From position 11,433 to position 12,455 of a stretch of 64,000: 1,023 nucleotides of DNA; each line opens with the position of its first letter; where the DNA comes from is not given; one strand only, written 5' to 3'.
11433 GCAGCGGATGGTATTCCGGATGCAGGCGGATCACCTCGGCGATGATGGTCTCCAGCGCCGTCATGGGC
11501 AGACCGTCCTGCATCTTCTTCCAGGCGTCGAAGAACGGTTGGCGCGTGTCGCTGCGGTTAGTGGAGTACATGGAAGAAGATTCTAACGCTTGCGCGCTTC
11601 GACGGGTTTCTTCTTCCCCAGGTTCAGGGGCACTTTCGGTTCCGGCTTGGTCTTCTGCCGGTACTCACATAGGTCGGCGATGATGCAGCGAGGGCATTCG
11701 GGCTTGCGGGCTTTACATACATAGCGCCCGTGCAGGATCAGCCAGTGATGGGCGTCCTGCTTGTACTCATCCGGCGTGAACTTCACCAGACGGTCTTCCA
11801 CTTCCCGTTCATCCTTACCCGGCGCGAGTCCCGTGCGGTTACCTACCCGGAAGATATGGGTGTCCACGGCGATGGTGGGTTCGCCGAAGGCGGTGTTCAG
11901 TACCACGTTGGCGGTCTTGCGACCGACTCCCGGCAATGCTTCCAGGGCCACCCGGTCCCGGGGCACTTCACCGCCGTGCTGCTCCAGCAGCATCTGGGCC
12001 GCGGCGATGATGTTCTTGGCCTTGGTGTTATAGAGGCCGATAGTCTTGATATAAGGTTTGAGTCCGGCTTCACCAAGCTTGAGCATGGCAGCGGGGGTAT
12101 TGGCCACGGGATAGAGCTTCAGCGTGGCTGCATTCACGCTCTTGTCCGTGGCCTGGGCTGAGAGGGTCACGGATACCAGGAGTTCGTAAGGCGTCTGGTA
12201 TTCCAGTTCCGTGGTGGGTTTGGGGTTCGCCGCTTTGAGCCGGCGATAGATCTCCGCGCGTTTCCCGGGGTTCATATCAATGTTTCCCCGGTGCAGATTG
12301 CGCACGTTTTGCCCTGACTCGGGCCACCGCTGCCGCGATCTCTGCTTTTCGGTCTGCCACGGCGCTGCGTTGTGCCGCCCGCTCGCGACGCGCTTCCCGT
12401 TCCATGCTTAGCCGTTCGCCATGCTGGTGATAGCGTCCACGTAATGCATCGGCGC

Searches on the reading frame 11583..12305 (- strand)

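Call 68: search_protein_families(library=pfam, proteins=[window:11583-12305:-], max_evalue=0.000001)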
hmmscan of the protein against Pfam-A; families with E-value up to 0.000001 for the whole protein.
window:11583-12305:- (240 aa): 1 family
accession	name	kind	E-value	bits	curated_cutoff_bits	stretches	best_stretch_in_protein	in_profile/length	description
PF00730.31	HhH-GPD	-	4.7e-22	78.8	26.2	1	44-177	1-106/108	HhH-GPD superfamily base excision DNA repair protein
